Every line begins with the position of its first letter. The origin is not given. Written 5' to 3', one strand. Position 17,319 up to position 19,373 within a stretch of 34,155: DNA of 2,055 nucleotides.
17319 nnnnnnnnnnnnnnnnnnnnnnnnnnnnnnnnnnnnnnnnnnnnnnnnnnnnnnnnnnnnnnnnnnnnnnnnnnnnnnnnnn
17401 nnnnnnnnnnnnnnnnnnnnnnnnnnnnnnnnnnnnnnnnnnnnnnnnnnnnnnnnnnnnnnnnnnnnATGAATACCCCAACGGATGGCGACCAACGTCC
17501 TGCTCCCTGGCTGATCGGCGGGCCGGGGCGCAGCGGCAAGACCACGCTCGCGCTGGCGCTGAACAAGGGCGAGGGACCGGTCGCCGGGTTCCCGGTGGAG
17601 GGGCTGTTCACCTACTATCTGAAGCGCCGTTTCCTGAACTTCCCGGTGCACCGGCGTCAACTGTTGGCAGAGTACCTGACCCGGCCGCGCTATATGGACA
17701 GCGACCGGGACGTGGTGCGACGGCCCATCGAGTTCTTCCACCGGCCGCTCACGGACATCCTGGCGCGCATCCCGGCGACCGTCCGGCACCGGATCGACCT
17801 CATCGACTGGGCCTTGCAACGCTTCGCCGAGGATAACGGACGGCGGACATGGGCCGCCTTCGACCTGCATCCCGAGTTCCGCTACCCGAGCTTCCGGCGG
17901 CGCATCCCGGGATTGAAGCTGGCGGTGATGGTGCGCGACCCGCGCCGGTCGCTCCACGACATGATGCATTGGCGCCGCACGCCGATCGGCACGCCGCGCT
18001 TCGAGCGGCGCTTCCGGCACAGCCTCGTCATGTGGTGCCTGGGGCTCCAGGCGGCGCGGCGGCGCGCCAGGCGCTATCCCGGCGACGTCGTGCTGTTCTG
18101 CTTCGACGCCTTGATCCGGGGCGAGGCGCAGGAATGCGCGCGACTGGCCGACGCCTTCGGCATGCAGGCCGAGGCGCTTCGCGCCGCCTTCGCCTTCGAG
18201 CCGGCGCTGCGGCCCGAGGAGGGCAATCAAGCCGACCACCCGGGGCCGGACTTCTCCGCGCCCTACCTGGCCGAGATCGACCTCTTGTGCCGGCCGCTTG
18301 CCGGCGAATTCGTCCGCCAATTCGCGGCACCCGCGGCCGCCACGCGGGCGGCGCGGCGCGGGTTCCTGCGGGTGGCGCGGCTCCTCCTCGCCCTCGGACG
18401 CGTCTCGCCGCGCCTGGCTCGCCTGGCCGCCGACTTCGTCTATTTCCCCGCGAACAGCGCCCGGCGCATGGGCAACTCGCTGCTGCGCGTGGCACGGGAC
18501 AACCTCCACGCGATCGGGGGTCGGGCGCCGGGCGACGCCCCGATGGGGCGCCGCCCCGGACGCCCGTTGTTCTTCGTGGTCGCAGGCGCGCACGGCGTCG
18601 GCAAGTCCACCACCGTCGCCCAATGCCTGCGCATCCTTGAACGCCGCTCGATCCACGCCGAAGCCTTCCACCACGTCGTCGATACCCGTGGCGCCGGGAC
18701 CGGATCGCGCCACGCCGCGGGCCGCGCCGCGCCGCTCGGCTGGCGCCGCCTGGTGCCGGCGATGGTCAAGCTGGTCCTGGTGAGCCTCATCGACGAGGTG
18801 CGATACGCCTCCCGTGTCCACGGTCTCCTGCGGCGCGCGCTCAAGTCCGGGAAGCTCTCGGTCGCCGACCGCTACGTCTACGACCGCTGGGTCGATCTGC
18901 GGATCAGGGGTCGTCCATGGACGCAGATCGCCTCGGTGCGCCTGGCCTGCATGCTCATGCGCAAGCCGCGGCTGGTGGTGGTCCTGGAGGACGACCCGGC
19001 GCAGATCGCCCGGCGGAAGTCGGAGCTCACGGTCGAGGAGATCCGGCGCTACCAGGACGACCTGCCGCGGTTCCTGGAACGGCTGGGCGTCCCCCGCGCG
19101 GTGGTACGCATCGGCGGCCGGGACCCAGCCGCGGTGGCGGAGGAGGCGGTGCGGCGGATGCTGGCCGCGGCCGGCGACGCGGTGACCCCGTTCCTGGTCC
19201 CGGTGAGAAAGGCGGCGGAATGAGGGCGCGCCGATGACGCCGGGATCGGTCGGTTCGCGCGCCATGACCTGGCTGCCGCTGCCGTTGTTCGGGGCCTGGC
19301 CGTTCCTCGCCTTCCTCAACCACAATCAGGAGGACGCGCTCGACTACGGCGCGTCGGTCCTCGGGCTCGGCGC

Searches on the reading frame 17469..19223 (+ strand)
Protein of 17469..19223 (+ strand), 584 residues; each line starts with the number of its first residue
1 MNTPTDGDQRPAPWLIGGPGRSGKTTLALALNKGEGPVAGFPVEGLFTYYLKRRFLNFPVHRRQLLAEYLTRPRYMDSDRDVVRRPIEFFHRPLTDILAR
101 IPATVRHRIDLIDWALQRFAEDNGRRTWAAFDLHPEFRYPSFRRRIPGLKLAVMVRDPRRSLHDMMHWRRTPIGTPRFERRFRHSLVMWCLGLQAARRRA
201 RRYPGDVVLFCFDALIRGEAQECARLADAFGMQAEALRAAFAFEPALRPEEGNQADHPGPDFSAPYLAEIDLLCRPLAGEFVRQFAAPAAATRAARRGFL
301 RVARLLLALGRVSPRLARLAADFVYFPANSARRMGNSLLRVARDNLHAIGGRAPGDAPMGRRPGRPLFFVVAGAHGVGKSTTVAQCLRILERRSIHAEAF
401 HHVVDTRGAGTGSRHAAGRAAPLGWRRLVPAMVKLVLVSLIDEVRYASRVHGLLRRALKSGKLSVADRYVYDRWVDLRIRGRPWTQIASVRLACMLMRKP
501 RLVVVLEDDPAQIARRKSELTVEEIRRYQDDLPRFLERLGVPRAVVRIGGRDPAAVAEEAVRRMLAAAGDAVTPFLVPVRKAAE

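Call 6: search_protein_families(library=pfam, proteins=[window:17469-19223:+], max_evalue=0.01)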
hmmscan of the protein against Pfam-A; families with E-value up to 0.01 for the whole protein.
window:17469-19223:+ (584 aa): 5 families
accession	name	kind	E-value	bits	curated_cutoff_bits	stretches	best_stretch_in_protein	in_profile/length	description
PF13191.12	AAA_16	-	1.6e-07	32.5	32.6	1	362-399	20-56/167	AAA ATPase domain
PF13521.12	AAA_28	-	0.00041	21.1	27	0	369-547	2-157/164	AAA domain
PF13173.12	AAA_14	-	0.002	18.6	27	0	369-461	5-88/129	AAA domain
PF06414.18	Zeta_toxin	-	0.0048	16.8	22.3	0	363-389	13-39/199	Zeta toxin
PF13401.12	AAA_22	-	0.0087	16.8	27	0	367-399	6-41/130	AAA domain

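Call 66: search_solved_structures(query=window:17469-19223:+, max_evalue=0.1)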
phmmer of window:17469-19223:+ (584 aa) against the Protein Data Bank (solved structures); distinct sequences matched with E-value up to 0.1: 0.
